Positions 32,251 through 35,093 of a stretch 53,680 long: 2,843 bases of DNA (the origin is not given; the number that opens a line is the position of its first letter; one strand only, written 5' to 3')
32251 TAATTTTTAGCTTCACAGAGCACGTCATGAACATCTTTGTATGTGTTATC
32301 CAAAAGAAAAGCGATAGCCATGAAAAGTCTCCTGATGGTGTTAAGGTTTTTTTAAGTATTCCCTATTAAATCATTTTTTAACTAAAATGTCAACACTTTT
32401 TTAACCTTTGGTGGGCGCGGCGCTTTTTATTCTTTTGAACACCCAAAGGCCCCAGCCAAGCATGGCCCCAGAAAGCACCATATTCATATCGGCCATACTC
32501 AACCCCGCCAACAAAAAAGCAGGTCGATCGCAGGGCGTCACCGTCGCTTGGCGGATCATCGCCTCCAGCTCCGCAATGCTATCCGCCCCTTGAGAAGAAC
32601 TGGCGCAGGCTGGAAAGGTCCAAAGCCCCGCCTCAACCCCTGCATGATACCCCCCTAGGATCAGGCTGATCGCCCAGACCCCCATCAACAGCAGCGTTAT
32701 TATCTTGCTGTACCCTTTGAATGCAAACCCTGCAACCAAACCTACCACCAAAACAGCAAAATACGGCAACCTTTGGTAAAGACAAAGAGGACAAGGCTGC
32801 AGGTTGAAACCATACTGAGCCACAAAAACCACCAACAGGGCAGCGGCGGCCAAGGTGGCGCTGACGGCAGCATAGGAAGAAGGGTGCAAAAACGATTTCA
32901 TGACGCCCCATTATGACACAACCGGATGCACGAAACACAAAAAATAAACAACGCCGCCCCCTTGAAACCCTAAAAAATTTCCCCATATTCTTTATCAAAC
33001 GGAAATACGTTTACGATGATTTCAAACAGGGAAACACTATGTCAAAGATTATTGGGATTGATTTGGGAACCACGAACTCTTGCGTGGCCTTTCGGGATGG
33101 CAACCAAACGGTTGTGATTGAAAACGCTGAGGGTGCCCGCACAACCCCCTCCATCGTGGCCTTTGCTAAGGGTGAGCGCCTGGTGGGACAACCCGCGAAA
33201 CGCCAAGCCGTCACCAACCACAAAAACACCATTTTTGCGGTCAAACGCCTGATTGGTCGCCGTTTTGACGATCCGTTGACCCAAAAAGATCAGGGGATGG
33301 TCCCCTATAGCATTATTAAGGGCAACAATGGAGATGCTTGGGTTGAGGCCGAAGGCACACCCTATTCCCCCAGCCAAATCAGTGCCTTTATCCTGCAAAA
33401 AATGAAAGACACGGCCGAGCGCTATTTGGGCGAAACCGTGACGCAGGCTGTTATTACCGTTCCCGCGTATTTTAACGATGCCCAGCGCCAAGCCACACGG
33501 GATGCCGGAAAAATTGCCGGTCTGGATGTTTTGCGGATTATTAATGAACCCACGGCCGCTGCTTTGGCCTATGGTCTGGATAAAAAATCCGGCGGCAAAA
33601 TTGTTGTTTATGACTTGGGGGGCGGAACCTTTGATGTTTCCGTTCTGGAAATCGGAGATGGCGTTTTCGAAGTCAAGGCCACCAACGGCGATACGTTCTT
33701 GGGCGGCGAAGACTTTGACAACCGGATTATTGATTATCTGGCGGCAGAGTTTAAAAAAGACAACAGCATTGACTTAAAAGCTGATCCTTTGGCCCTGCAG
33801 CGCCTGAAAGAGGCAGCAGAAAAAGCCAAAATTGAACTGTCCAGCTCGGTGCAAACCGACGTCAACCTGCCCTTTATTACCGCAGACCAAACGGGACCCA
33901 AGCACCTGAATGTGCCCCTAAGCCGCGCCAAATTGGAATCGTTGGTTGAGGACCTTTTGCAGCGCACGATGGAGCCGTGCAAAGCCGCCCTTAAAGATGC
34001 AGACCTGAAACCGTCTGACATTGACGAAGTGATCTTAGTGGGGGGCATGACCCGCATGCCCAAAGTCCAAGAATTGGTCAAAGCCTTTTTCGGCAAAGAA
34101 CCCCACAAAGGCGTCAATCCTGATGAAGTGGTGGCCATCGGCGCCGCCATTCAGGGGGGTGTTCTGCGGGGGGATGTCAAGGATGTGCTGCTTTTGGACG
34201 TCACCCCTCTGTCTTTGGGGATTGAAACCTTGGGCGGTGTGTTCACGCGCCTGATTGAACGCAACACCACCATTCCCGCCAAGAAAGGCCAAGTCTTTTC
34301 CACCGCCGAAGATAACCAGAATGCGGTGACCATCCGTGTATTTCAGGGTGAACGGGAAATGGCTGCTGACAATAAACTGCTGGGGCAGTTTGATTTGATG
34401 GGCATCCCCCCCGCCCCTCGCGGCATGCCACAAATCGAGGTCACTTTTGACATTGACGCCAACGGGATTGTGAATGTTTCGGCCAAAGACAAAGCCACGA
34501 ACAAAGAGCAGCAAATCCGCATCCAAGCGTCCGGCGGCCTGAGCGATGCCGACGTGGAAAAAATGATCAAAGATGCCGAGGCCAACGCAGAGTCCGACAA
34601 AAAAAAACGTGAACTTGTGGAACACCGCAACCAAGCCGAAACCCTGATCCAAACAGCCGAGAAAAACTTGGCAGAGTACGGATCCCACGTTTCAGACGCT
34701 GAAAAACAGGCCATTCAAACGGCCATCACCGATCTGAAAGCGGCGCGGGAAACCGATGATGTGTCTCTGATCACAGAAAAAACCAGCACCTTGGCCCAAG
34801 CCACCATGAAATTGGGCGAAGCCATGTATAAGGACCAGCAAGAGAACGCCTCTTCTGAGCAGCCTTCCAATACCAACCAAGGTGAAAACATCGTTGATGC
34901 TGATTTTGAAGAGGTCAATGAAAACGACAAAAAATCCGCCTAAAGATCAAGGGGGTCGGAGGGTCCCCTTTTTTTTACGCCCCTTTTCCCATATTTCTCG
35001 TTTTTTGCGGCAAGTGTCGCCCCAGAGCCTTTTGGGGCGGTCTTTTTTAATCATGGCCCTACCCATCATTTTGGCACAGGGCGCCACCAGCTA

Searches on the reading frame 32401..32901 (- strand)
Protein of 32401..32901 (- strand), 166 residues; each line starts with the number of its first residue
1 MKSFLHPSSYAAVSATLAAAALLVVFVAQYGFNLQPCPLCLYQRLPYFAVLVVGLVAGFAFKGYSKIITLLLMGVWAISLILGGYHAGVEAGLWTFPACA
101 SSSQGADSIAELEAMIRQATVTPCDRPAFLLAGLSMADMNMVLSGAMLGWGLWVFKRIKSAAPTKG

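Call 76: search_protein_families(library=pfam, proteins=[window:32401-32901:-], max_evalue=0.00001)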
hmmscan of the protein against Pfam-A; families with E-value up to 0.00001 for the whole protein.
window:32401-32901:- (166 aa): 1 family
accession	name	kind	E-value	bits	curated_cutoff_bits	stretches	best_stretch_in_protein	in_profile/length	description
PF02600.21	DsbB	-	7.5e-26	91.7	22.1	1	11-153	5-147/148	Disulfide bond formation protein DsbB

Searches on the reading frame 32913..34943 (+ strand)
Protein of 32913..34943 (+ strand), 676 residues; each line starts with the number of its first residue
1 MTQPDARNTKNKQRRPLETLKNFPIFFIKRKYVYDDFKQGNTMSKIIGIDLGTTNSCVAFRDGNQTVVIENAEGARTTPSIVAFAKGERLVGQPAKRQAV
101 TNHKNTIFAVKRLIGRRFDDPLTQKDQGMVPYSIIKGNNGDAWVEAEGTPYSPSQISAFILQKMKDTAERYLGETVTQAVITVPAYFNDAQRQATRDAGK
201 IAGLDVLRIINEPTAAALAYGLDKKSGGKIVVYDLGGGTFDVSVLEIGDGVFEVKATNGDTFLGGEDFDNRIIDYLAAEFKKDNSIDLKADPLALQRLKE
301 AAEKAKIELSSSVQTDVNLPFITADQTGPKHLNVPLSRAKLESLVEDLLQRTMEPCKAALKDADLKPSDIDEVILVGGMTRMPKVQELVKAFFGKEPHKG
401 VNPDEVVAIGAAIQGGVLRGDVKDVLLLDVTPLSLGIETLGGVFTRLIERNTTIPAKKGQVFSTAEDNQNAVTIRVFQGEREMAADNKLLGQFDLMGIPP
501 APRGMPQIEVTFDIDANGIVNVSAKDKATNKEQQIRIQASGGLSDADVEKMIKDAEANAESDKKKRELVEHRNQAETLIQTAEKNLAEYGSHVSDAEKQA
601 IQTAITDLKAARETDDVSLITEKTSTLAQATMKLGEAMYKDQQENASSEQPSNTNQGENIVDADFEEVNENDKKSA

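Call 55: search_protein_families(library=pfam, proteins=[window:32913-34943:+], max_evalue=0.00001)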
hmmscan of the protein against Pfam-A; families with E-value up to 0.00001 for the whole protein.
window:32913-34943:+ (676 aa): 2 families
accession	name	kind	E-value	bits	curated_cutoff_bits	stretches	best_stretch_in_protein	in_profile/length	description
PF00012.26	HSP70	-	9.8e-277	919.5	20.6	1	46-640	1-599/599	Hsp70 protein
PF06723.19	MreB_Mbl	-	3.3e-18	66.1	27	1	174-412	91-316/327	MreB/Mbl protein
